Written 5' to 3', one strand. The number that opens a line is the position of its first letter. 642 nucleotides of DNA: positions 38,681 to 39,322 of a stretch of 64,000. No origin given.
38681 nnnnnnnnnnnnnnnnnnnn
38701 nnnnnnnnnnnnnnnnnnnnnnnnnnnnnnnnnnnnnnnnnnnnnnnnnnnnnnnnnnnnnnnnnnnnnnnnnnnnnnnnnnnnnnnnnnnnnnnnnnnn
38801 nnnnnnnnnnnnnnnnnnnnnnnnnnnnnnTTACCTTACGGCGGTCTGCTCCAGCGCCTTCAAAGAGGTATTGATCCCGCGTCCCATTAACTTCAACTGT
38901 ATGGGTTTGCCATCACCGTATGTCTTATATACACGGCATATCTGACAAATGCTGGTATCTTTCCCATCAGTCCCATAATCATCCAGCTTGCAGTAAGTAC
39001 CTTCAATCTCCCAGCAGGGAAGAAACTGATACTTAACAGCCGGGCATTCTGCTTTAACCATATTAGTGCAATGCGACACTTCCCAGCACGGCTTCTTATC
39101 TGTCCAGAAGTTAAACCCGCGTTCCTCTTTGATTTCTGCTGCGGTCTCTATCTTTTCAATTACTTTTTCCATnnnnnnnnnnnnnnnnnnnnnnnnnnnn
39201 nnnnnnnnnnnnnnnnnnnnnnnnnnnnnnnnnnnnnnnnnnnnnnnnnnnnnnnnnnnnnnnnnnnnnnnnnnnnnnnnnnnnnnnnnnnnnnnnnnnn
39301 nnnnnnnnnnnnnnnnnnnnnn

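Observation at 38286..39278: Duplicated two-CW Cys-rich proteins whose promoters preserve one operator at identical spacing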

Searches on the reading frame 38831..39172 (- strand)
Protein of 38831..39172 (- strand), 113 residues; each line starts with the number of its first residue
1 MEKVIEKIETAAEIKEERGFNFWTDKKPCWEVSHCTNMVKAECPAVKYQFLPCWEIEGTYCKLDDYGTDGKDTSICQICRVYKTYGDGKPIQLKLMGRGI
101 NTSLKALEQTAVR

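Call 3: search_protein_families(library=ncbifam, proteins=[window:38831-39172:-], max_evalue=1)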
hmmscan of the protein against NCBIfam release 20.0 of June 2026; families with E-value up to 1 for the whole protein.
window:38831-39172:- (113 aa): 1 family
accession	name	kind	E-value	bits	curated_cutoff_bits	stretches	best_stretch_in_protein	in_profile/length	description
NF045718.1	two_CW_domain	domain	1.3e-05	25.5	35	1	28-85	2-77/80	two-CW domain-containing protein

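Call 4: search_protein_families(library=pfam, proteins=[window:38831-39172:-], max_evalue=1)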
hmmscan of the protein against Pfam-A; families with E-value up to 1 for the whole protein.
window:38831-39172:- (113 aa): 1 family
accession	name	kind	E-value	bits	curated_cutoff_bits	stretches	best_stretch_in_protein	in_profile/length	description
PF20826.3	PHD_5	-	0.85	10.2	27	1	8-44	10-46/56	PhD finger domain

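Call 17: find_related_loci(query=window:38831-39172:-, collection=genome_contigs, flank=6000)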
Query window:38831-39172:- (113 aa) in genome_contigs; peptide patterns used: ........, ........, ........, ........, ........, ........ (x = any residue, [..] = any of these).
261 stretches matched a pattern; 125 encode a relative of the query (tblastn E <= 1e-3); the best 80 are kept; 79 distinct loci.
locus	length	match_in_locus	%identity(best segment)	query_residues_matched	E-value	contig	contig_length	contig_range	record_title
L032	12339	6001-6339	95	1-113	3e-71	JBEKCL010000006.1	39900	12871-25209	MAG: Dehalococcoidia bacterium isolate SPRUCE 159 SPRUCE_159_6, whole genome shotgun sequence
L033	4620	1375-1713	93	1-113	9e-70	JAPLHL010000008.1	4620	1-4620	MAG: Chloroflexota bacterium isolate LacPavin_0920_SED4_MAG_48_8 LacPavin_0920_SED4_scaffold_3039860, whole genome shotg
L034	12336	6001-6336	86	1-112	4e-66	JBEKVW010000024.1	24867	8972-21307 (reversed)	MAG: Dehalococcoidia bacterium isolate SPRUCE 613 SPRUCE_613_24, whole genome shotgun sequence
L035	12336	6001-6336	86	1-112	1e-65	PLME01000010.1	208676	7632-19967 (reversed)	MAG: Dehalococcoidia bacterium isolate fen_1075 73.20120800_E3S.24_contig_149, whole genome shotgun sequence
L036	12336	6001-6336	85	1-112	2e-65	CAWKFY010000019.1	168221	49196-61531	MAG: uncultured Chloroflexia bacterium isolate MFD04492.bin.2.15 genome assembly, contig: contig_40911, whole genome sho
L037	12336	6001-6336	85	1-112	3e-65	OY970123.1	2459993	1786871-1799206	MAG: uncultured Chloroflexia bacterium isolate MFD01476.bin.c.5 genome assembly, chromosome: 1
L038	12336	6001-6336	85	1-112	2e-64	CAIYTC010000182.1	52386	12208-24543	MAG: uncultured Dehalococcoidia bacterium isolate AlinenSedimentsD1_bin-0298 genome assembly, contig: bin-0298:182/296,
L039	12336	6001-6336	82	1-112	5e-64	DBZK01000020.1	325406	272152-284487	MAG TPA_asm: Dehalococcoidia bacterium UBA1162 UBA1162_contig_42616, whole genome shotgun sequence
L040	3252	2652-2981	84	1-110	5e-64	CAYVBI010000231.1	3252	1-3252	MAG TPA_asm: uncultured Dehalococcoidales bacterium isolate SRP178699_co1_305 genome assembly, contig: NODE_47190_length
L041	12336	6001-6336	81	1-112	2e-63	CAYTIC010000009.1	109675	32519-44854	MAG TPA_asm: uncultured Dehalococcoidales bacterium isolate SRP302447_co3_791 genome assembly, contig: NODE_489_length_1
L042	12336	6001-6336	81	1-112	1e-63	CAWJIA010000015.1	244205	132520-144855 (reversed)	MAG: uncultured Chloroflexia bacterium isolate MFD03726.bin.1.148 genome assembly, contig: contig_55008, whole genome sh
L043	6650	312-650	82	1-113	2e-63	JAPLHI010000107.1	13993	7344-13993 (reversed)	MAG: Chloroflexota bacterium isolate LacPavin_0920_SED3_MAG_48_9 LacPavin_0920_SED3_scaffold_132576, whole genome shotgu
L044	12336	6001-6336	80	1-112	2e-63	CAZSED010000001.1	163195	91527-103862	MAG TPA_asm: uncultured Dehalococcoidales bacterium isolate SRP098346_co1_392 genome assembly, contig: NODE_2_length_163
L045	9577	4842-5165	86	1-108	3e-63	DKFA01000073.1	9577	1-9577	MAG TPA_asm: Dehalococcoidia bacterium UBA6808 UBA6808_contig_29039, whole genome shotgun sequence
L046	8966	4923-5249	82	1-109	5e-63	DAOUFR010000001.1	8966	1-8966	MAG TPA_asm: Dehalococcoidia bacterium isolate R125_62 24, whole genome shotgun sequence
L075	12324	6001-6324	61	4-111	3e-46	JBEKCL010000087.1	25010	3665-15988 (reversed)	MAG: Dehalococcoidia bacterium isolate SPRUCE 159 SPRUCE_159_87, whole genome shotgun sequence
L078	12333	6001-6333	61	1-111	4e-46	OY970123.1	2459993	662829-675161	MAG: uncultured Chloroflexia bacterium isolate MFD01476.bin.c.5 genome assembly, chromosome: 1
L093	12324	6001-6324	61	4-111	3e-45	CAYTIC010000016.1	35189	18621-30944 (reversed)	MAG TPA_asm: uncultured Dehalococcoidales bacterium isolate SRP302447_co3_791 genome assembly, contig: NODE_3248_length_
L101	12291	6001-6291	67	14-110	7e-45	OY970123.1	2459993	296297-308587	MAG: uncultured Chloroflexia bacterium isolate MFD01476.bin.c.5 genome assembly, chromosome: 1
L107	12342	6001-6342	55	1-113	5e-44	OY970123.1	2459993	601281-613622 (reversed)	MAG: uncultured Chloroflexia bacterium isolate MFD01476.bin.c.5 genome assembly, chromosome: 1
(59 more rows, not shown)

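Call 26: find_homologous_proteins(query=window:38831-39172:-, max_evalue=0.001)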
Query window:38831-39172:- (113 aa): 207 proteins with E <= 0.001 among 207 candidates; the best 120 are listed.
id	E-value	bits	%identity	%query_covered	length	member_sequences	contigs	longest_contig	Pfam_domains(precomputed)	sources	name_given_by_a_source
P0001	9.1e-63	227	83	96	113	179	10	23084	-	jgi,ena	-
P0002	2.8e-62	226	82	100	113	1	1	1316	-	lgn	-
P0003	3.6e-62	225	85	98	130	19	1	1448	-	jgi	-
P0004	5.7e-61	222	82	98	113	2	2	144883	-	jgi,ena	-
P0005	1.3e-60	220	80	99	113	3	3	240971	-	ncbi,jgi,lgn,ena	-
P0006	1.2e-59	217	80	100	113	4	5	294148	-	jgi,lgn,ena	-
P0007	2.8e-59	216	77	99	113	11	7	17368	-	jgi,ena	-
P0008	1.2e-58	214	76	99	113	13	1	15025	-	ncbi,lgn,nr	ncbi:MAG: hypothetical protein JW901_08570 [Dehalococcoidia bacterium]|nr:hypothetical protein [Deha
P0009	1.5e-58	214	78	99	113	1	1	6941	-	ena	-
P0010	2.0e-58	213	80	100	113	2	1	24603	-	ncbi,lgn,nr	ncbi:MAG: hypothetical protein JXA01_10615 [Dehalococcoidia bacterium]|nr:hypothetical protein [Deha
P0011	2.1e-58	213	79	99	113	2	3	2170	-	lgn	-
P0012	4.5e-58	212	79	100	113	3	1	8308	-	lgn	-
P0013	4.3e-57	209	79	96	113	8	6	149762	-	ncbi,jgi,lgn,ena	-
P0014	6.7e-57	208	76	100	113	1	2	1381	-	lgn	-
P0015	7.9e-57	208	80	99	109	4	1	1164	-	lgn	-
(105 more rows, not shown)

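Call 29: search_solved_structures(query=A1, max_evalue=10)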
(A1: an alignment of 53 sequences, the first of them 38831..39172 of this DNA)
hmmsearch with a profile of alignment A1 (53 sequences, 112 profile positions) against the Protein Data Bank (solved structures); distinct sequences matched with E-value up to 10: 0.

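Call 35: predict_structure(alignment_id=A1)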
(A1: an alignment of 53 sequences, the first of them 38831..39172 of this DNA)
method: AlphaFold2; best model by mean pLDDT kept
length: 113 residues; sequences in the alignment: 53
mean_pLDDT: 40.2   pTM: 0.23
mean pLDDT of the five models: 40.2, 39.2, 37.9, 37.4, 36.9
residues with pLDDT >= 90: 0; 70-90: 0; 50-70: 1; < 50: 112
segments of 3 or more residues with pLDDT < 50: 1-86, 88-113
pLDDT, mean of each block of 10 residues (from residue 1): 36 37 44 42 42 39 36 39 47 38 42 41
secondary structure, 60 per line:
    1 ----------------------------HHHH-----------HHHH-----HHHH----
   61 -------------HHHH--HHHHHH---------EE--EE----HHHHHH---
elements in order: H29-32 H44-47 H53-56 H74-77 H80-85 H105-110

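Call 41: search_protein_representatives(alignment_id=A1)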
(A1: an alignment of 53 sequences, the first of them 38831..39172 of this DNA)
Query: 53 sequences, 112 profile positions. Proteins with E-value up to 0.001 (for the whole library): 248; up to 1e-10: 69; up to 1e-30: 31. The best 150 are listed.
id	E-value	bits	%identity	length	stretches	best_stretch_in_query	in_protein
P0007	2.1e-54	198.3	-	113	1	1-111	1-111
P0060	3.0e-49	181.7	-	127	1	3-110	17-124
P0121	9.6e-47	173.6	-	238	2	13-93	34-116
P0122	2.7e-42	159.3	-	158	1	17-110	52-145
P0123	6.6e-41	154.8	-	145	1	10-109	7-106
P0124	1.1e-40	154.1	-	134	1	7-108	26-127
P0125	2.7e-40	152.8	-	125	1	12-110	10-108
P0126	1.1e-39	150.8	-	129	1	14-108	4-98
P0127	1.3e-39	150.6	-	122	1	13-110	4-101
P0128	1.5e-39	150.4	-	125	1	10-106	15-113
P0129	1.6e-39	150.4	-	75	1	38-111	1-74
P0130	3.5e-39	149.2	-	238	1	5-106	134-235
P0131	6.4e-38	145.2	-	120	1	16-109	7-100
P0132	1.7e-37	143.9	-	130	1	11-110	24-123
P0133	2.7e-37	143.2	-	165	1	9-107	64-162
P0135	5.0e-37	142.3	-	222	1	17-103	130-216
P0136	3.0e-35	136.6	-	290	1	9-103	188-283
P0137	5.8e-35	135.7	-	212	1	15-110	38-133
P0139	5.4e-34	132.5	-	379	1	13-108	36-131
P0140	6.3e-34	132.3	-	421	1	15-101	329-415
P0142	3.7e-33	129.9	-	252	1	9-103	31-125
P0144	1.1e-32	128.3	-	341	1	16-106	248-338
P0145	1.6e-32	127.8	-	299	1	7-103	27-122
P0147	7.3e-32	125.7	-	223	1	16-106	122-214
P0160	2.9e-25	104.4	-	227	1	12-101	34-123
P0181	4.5e-13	65.2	-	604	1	2-92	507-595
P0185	1.6e-11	60.2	-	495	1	19-92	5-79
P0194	3.6e-10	55.8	-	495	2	27-84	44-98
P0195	4.1e-10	55.6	-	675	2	14-84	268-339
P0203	6.1e-09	51.9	-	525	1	18-92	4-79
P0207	1.5e-08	50.6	-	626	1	27-92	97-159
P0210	4.0e-08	49.2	-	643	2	25-88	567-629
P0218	3.3e-07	46.3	-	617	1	16-92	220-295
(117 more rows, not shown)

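Call 42: search_protein_families(library=pfam, proteins=[P0136, P0139, P0140, P0144, P0145, P0181, P0185, P0195, P0207, P0210], max_evalue=0.001)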
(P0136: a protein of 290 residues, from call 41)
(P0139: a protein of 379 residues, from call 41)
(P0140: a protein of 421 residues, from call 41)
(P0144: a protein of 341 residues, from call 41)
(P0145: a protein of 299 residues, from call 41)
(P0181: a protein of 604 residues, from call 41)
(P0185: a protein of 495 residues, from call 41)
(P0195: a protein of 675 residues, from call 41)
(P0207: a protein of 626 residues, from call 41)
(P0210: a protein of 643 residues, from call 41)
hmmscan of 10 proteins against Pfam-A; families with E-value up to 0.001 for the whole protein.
P0136 (290 aa): 1 family
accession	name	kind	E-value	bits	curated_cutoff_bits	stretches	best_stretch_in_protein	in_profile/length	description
PF00072.30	Response_reg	-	3.1e-13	50.3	30.2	1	8-122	2-109/111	Response regulator receiver domain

P0139 (379 aa): 2 families
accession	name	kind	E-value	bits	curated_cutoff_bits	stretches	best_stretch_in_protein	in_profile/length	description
PF11730.13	DUF3297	-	2e-05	24.8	27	0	344-363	31-50/71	Protein of unknown function (DUF3297)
PF19586.5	DUF6093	-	0.00028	21.7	27.9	0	290-347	52-108/117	Family of unknown function (DUF6093)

P0140 (421 aa): 2 families
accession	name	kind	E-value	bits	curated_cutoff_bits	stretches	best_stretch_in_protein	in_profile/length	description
PF00366.26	Ribosomal_S17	-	0.00016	22.2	25.9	0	17-34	41-58/68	Ribosomal protein S17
PF19586.5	DUF6093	-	0.00059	20.6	27.9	0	215-254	76-114/117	Family of unknown function (DUF6093)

P0144 (341 aa): 1 family
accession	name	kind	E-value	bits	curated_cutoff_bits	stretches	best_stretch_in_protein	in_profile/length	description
PF16979.11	SIN1_PH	-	0.00014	22.6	27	0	55-116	2-61/105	SAPK-interacting protein 1 (Sin1), Pleckstrin-homology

P0145 (299 aa): 4 families
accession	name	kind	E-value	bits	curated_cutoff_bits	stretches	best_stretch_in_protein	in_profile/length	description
PF13646.12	HEAT_2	-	1.4e-15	57.8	27.7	1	152-231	2-82/88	HEAT repeats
PF03130.22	HEAT_PBS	-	3.2e-11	43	20.9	1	165-191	1-27/27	PBS lyase HEAT-like repeat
PF02985.28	HEAT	-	3.4e-08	33.5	23.5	0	151-176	2-27/31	HEAT repeat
PF13513.12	HEAT_EZ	-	1.5e-05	25.8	27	0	150-173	29-52/55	HEAT-like repeat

P0181 (604 aa): 2 families
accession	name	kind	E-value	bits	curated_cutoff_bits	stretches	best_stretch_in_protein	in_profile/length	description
PF00015.26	MCPsignal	-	1e-50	172.4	34.6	1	310-491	3-170/172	Methyl-accepting chemotaxis protein (MCP) signalling domain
PF00672.30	HAMP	-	1.1e-15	58.1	25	1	200-252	1-52/53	HAMP domain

P0185 (495 aa): 0 families

P0195 (675 aa): 1 family
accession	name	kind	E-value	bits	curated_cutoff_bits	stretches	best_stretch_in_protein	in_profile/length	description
PF00990.26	GGDEF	-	4e-43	147.4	23.8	1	504-663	2-160/161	Diguanylate cyclase, GGDEF domain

P0207 (626 aa): 3 families
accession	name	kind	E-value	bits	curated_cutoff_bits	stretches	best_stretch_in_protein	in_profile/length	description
PF00015.26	MCPsignal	-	9.9e-34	117.1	34.6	1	348-501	15-168/172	Methyl-accepting chemotaxis protein (MCP) signalling domain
PF00672.30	HAMP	-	2.3e-07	31.4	25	0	153-169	33-49/53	HAMP domain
PF04108.17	ATG17_like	-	0.00067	19.7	43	1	215-380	112-293/355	Autophagy protein ATG17-like domain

P0210 (643 aa): 2 families
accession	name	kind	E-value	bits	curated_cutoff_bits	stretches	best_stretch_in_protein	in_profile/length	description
PF00015.26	MCPsignal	-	2.3e-36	125.7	34.6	1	298-443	13-172/172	Methyl-accepting chemotaxis protein (MCP) signalling domain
PF13682.11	CZB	-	1.2e-14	54.8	29.4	1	62-132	1-63/64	Chemoreceptor zinc-binding domain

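Call 43: search_protein_families(library=pfam, proteins=[P0121, P0130, P0135, P0137, P0142, P0147, P0160, P0194, P0203, P0218], max_evalue=0.001)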
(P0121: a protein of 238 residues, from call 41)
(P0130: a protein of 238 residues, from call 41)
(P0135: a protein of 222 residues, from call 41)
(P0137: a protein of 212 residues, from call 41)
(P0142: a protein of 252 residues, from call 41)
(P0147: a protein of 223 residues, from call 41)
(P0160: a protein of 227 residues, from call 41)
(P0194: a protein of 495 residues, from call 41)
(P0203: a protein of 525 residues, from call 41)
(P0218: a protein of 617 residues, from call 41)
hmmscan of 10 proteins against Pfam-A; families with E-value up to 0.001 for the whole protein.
P0121 (238 aa): 0 families

P0130 (238 aa): 1 family
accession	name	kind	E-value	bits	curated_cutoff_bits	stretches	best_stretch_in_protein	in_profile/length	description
PF00072.30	Response_reg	-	2.1e-25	89.5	30.2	1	4-113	1-110/111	Response regulator receiver domain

P0135 (222 aa): 0 families

P0137 (212 aa): 0 families

P0142 (252 aa): 1 family
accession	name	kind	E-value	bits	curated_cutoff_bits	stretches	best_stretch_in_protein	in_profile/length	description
PF04358.19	DsrC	-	5.8e-24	85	24.9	1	126-216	7-102/107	DsrC like protein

P0147 (223 aa): 0 families

P0160 (227 aa): 0 families

P0194 (495 aa): 4 families
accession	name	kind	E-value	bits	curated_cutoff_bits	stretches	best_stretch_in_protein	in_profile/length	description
PF02518.31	HATPase_c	-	5e-25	88.5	26.4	1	387-491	4-110/111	Histidine kinase-, DNA gyrase B-, and HSP90-like ATPase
PF00512.31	HisKA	-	7.2e-13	48.8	26.9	1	280-339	4-63/66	His Kinase A (phospho-acceptor) domain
PF07568.18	HisKA_2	-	5.7e-05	23.6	22.3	1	285-354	2-66/76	Histidine kinase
PF14501.12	HATPase_c_5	-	0.00015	22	22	0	389-477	6-91/102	GHKL domain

P0203 (525 aa): 0 families

P0218 (617 aa): 5 families
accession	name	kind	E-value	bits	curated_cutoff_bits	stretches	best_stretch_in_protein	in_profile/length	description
PF00015.26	MCPsignal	-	1.2e-33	116.8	34.6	1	390-566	6-168/172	Methyl-accepting chemotaxis protein (MCP) signalling domain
PF17202.10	sCache_3_3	-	3.7e-31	108.1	28.8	1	74-175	3-104/107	Single cache domain 3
PF17201.10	Cache_3-Cache_2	-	3.7e-25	89.3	27.7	1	67-182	71-198/299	Cache 3/Cache 2 fusion domain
PF17203.10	sCache_3_2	-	2.8e-05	24.6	28.4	1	100-176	65-136/140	Single cache domain 3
PF00672.30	HAMP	-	0.00047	20.9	25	0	289-308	33-52/53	HAMP domain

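Call 47: predict_structure(alignment_id=A2)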
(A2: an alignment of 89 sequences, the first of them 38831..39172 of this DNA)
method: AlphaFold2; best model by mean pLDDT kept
length: 113 residues; sequences in the alignment: 89
mean_pLDDT: 80.2   pTM: 0.68
mean pLDDT of the five models: 80.2, 79.1, 77.3, 77.1, 75.9
residues with pLDDT >= 90: 57; 70-90: 23; 50-70: 24; < 50: 9
segments of 3 or more residues with pLDDT < 50: 5-10
pLDDT, mean of each block of 10 residues (from residue 1): 49 58 95 94 93 93 75 91 95 83 61 66
secondary structure, 60 per line:
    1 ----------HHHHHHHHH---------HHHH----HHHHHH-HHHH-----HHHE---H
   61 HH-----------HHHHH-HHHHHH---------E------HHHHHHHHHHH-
elements in order: H11-19 H29-32 H37-42 H44-47 H74-78 H80-85 H102-112

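Call 50: search_protein_families(library=pfam, proteins=[L093:5047-5763:-, L093:6991-10131:+, L093:10144-12105:+, L078:6575-7063:+, L078:7066-7929:+, L078:7940-8470:+, L078:3731-5848:-, L101:5034-5699:-, L107:4819-5508:+], max_evalue=0.0001)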
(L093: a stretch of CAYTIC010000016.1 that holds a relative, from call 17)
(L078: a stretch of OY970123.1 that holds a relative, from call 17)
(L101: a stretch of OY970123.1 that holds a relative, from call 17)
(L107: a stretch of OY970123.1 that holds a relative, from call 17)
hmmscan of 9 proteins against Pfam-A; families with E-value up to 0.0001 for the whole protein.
L093:5047-5763:- (238 aa): 2 families
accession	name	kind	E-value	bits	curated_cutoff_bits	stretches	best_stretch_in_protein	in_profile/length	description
PF00072.30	Response_reg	-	3.7e-29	101.6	30.2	1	23-135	1-111/111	Response regulator receiver domain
PF00196.25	GerE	-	2.3e-21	75.6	23.5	1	171-225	2-56/57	Bacterial regulatory proteins, luxR family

L093:6991-10131:+ (1046 aa): 13 families
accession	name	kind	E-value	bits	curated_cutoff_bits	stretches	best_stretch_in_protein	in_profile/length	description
PF01512.22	Complex1_51K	-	7.8e-42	143.1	31.2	1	191-363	1-149/150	Nuo51 FMN-binding domain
PF07992.20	Pyr_redox_2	-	2.4e-33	116.2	26.1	1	668-961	2-291/291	Pyridine nucleotide-disulphide oxidoreductase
PF10589.14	NADH_4Fe-4S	-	4.6e-33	113.4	23.5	1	474-558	1-85/85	NADH-ubiquinone oxidoreductase-F iron-sulfur binding region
PF14691.11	Fer4_20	-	1.4e-23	83.3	25.8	1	565-654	20-112/113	Dihydroprymidine dehydrogenase domain II, 4Fe-4S cluster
PF13738.12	Pyr_redox_3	-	8.5e-13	48.7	30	1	720-945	101-305/305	Pyridine nucleotide-disulphide oxidoreductase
PF00070.33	Pyr_redox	-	1.3e-10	42.1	22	1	796-869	1-78/82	Pyridine nucleotide-disulphide oxidoreductase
PF01257.25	2Fe-2S_thioredx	-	8.6e-09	35.8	24.8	1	36-113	64-143/145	Thioredoxin-like [2Fe-2S] ferredoxin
PF13450.12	NAD_binding_8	-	3.8e-08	33.9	21.9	1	671-704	1-34/68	NAD(P)-binding Rossmann-like domain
PF12831.13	FAD_oxidored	-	7.6e-08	32.5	27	1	669-708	2-41/416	FAD dependent oxidoreductase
PF01593.30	Amino_oxidase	-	3.4e-06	27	19.8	0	677-703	2-28/443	Flavin containing amine oxidoreductase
PF01946.23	Thi4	-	5.3e-06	26.3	26.2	1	667-708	18-60/235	Thi4 family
PF01266.30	DAO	-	8.1e-06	26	27.9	1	668-702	1-35/353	FAD dependent oxidoreductase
PF01134.28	GIDA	-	3.5e-05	23.5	22.1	0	668-697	1-30/391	Glucose inhibited division protein A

L093:10144-12105:+ (653 aa): 9 families
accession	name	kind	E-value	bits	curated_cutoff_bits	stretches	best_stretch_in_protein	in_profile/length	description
PF00384.28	Molybdopterin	-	1.1e-40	140.2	24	1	275-649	1-352/353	Molybdopterin oxidoreductase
PF13510.11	Fer2_4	-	4.7e-23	81.5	22.8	1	3-78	3-81/82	2Fe-2S iron-sulfur cluster binding domain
PF10588.14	NADH-G_4Fe-4S_3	-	8e-13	48.1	27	1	85-124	1-40/40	NADH-ubiquinone oxidoreductase-G iron-sulfur binding region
PF22117.2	Fer4_Nqo3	-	1.4e-10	41.6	27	1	139-206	2-66/67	NADH-quinone oxidoreductase subunit 3, ferredoxin-like domain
PF00037.32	Fer4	-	2.3e-09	37.1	21.1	1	188-206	5-23/24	4Fe-4S binding domain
PF14697.11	Fer4_21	-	1.1e-07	32.2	35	0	188-236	5-53/59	4Fe-4S dicluster domain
PF04879.21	Molybdop_Fe4S4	-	4e-07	30.3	22.7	1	222-266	3-48/55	Molybdopterin oxidoreductase Fe4S4 domain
PF13187.11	Fer4_9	-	2.5e-06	27.8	27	1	147-206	1-52/52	4Fe-4S dicluster domain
PF12837.12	Fer4_6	-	5e-05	23.5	25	0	189-206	7-24/24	4Fe-4S binding domain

L078:6575-7063:+ (162 aa): 1 family
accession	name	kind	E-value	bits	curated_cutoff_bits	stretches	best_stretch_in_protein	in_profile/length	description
PF02915.23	Rubrerythrin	-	6.9e-10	39.9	22.8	1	13-151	5-134/137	Rubrerythrin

L078:7066-7929:+ (287 aa): 3 families
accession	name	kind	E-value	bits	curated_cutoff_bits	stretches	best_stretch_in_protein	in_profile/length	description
PF02915.23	Rubrerythrin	-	1.2e-18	68.3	22.8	2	11-63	2-53/137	Rubrerythrin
PF03061.28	4HBT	-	1.2e-14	54.8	20.6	1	159-230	2-74/79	Thioesterase superfamily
PF00210.30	Ferritin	-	3.4e-07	30.7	24.5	0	7-57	80-130/142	Ferritin-like domain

L078:7940-8470:+ (176 aa): 1 family
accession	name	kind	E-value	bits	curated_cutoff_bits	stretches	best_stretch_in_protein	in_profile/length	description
PF02915.23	Rubrerythrin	-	1.1e-12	49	22.8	1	11-150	2-132/137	Rubrerythrin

L078:3731-5848:- (705 aa): 4 families
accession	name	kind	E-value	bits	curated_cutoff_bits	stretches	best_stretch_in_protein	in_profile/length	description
PF03190.21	Thioredox_DsbH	-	2.1e-76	255.9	27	1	32-192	2-162/163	Protein of unknown function, DUF255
PF13899.12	Thioredoxin_7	-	9.4e-11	42.1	27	1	51-141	1-83/83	Thioredoxin-like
PF07470.19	Glyco_hydro_88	-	1.4e-05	24.8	26.6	0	285-343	61-121/352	Glycosyl Hydrolase Family 88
PF05147.19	LANC_like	-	2.8e-05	23.3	23.2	0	302-353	14-61/350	Lanthionine synthetase C-like protein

L101:5034-5699:- (221 aa): 1 family
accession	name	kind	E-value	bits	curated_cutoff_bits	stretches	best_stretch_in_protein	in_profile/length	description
PF01917.21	Arch_flagellin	-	7.6e-26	91.8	29.5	1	32-208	1-162/162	Archaebacterial flagellin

L107:4819-5508:+ (229 aa): 1 family
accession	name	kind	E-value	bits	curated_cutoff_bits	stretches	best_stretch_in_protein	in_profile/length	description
PF07314.17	Lit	-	1.7e-36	126.3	24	1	11-193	2-176/176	Lipoprotein intramolecular transacylase Lit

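Call 51: fold_search(model_id=the predicted structure, library=pdb)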
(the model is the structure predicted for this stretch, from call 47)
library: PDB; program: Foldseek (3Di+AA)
matches with E <= 10: 0; with E <= 0.001: 0
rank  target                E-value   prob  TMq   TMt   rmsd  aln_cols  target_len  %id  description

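Call 52: search_protein_families(library=pfam, proteins=[L093:2978-4996:-, L075:3023-4993:-], max_evalue=0.001)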
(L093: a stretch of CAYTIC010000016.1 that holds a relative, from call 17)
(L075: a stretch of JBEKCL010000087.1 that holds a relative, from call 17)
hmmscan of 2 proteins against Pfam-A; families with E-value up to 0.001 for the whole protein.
L093:2978-4996:- (672 aa): 8 families
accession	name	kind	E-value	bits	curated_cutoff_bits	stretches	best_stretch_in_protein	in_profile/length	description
PF01590.32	GAF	-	1e-17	65.3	22.4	1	170-305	3-133/133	GAF domain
PF13185.12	GAF_2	-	7.6e-17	62.2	28.6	1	172-305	11-135/136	GAF domain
PF02518.31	HATPase_c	-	1.4e-13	51.7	26.4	1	569-662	4-109/111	Histidine kinase-, DNA gyrase B-, and HSP90-like ATPase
PF07730.19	HisKA_3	-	8.6e-11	42.7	24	1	461-526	1-66/68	Histidine kinase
PF13492.12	GAF_3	-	2.6e-08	34.8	27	1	169-307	2-129/129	GAF domain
PF00989.32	PAS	-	8e-08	32.7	22.6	1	327-437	2-113/113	PAS fold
PF13426.13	PAS_9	-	3.4e-05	24.5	27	1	337-439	2-103/103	PAS domain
PF08448.16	PAS_4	-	8e-05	23.3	23.1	1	332-442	1-110/110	PAS fold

L075:3023-4993:- (656 aa): 9 families
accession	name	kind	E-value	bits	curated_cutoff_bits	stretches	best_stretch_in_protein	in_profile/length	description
PF01590.32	GAF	-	6e-17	62.9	22.4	1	168-305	1-133/133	GAF domain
PF13185.12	GAF_2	-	5.4e-16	59.5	28.6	1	170-305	5-135/136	GAF domain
PF00989.32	PAS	-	2.4e-13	50.5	22.6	1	327-437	2-113/113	PAS fold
PF13426.13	PAS_9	-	4.5e-12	46.6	27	1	337-439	2-103/103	PAS domain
PF07730.19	HisKA_3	-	4.2e-09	37.3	24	1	461-526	1-66/68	Histidine kinase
PF13492.12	GAF_3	-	7e-09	36.6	27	1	169-307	2-129/129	GAF domain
PF02518.31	HATPase_c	-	1.2e-08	35.8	26.4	1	568-653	3-100/111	Histidine kinase-, DNA gyrase B-, and HSP90-like ATPase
PF13188.13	PAS_8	-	1.8e-08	34.4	21.8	1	328-374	3-50/65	PAS domain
PF08448.16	PAS_4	-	3.9e-08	33.9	23.1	1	332-442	1-110/110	PAS fold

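Call 67: search_protein_families(library=ncbifam, alignment_id=A2, max_evalue=0.001)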
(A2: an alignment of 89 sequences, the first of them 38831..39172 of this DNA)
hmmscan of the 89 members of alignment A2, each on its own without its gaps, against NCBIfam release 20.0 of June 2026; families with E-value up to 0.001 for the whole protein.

A. member 1, window:38831-39172:- (113 aa): 1 family
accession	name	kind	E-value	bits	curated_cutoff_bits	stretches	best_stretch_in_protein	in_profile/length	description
NF045718.1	two_CW_domain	domain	1.3e-05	25.5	35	1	28-85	2-77/80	two-CW domain-containing protein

B. families by the number of members that match (of 89 scanned): 1 family
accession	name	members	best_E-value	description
NF045718.1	two_CW_domain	60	2.5e-21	two-CW domain-containing protein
